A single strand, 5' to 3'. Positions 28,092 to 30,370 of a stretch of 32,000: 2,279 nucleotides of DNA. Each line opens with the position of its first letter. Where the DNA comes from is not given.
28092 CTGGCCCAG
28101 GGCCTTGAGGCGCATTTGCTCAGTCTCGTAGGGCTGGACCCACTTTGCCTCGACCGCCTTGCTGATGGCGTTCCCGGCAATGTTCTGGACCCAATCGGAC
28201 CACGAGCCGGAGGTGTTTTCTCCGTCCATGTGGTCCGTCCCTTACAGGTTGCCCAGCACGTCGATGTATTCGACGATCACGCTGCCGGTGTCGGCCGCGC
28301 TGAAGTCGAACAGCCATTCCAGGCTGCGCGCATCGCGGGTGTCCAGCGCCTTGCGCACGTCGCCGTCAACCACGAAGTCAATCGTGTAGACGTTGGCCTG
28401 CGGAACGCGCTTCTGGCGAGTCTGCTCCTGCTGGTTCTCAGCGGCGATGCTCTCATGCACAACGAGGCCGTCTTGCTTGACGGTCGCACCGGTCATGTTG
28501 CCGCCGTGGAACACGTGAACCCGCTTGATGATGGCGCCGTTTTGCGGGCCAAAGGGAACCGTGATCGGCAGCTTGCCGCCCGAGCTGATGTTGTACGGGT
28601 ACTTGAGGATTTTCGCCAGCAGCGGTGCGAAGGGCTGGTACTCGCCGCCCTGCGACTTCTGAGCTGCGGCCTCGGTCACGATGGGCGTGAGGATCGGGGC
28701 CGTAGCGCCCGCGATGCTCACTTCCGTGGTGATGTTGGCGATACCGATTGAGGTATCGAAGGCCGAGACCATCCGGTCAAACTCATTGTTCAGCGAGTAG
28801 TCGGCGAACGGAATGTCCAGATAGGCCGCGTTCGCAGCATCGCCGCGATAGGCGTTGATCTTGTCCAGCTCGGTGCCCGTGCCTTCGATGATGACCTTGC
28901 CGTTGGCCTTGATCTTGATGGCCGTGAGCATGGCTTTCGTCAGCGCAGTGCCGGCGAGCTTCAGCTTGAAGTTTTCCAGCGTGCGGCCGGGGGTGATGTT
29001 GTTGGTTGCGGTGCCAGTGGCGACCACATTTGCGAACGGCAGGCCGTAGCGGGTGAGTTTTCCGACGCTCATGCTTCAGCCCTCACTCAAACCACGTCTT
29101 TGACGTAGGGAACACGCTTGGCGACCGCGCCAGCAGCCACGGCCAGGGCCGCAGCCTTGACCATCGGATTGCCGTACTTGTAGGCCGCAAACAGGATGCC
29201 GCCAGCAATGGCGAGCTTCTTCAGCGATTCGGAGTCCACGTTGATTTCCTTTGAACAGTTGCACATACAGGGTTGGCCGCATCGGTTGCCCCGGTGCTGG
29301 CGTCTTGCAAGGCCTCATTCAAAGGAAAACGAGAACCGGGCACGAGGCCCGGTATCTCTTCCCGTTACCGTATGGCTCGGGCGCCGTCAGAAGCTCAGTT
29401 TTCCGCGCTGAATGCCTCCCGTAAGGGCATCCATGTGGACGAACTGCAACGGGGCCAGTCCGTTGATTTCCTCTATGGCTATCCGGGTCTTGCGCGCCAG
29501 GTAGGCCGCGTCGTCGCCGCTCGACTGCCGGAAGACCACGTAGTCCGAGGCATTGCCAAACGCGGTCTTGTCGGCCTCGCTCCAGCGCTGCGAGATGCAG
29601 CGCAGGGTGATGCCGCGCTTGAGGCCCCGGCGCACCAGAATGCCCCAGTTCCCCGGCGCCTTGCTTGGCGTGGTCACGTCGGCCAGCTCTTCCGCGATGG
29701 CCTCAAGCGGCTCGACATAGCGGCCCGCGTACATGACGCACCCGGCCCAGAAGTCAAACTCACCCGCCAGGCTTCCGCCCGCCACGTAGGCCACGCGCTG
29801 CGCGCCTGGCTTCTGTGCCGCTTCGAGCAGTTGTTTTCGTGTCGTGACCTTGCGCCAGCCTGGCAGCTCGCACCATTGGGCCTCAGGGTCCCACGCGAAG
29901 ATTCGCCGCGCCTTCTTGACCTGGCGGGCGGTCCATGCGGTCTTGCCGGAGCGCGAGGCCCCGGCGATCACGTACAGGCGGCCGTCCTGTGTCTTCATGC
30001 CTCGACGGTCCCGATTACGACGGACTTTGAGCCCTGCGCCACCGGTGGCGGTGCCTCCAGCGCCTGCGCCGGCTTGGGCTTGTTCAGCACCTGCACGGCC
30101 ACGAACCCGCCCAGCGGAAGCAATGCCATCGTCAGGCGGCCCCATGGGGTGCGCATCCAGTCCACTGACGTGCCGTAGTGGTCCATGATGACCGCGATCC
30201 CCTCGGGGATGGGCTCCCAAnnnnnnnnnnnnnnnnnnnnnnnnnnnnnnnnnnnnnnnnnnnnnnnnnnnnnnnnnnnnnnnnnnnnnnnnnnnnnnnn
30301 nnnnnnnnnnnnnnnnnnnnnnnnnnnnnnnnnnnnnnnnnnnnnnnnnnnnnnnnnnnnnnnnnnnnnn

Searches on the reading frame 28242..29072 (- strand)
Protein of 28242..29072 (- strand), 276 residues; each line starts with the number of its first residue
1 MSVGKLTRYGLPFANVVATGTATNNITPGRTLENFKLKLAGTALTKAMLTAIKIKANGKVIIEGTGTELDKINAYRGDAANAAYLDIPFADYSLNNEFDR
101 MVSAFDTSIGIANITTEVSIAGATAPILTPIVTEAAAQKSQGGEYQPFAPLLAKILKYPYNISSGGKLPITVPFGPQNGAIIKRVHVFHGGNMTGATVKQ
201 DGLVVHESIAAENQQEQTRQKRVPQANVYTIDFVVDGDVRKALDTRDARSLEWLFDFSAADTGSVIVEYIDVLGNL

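Call 11: search_protein_families(library=pfam, proteins=[window:28242-29072:-], max_evalue=0.01)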
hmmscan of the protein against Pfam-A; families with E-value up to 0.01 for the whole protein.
window:28242-29072:- (276 aa): 2 families
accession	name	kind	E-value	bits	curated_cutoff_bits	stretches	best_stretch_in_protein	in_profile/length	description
PF25513.1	P2_C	-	6.6e-39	133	25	1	153-273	2-120/120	Viral coat protein P2 C-terminal domain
PF18628.8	P2_N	-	1.3e-25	90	25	1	12-129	6-123/129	Viral coat protein P2 N-terminal domain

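Call 13: find_encoding_contigs(protein=window:28242-29072:-, flank=10000, max_places=10)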
Protein window:28242-29072:- (276 aa): no gene with exactly this product is on record in the collection.

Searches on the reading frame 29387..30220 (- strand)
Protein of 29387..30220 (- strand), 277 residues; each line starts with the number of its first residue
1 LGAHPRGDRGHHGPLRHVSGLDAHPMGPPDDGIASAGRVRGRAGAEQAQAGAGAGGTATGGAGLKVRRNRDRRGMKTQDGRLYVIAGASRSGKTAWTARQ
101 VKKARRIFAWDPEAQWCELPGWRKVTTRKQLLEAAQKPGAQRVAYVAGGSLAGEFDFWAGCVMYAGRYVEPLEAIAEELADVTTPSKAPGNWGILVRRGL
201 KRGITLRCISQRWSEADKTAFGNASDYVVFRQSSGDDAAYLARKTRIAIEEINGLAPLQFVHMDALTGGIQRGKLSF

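Call 11: search_protein_families(library=pfam, proteins=[window:29387-30220:-], max_evalue=0.01)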
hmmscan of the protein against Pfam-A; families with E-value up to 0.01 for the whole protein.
window:29387-30220:- (277 aa): 0 families

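Call 67: search_protein_families(library=phrogs, proteins=[window:29387-30220:-], max_evalue=0.001)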
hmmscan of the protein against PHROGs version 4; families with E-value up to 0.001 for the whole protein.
window:29387-30220:- (277 aa): 1 family
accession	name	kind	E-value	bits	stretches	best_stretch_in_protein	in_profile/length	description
phrog_2666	-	head and packaging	1.5e-16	61.2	1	77-257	318-510/555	terminase large subunit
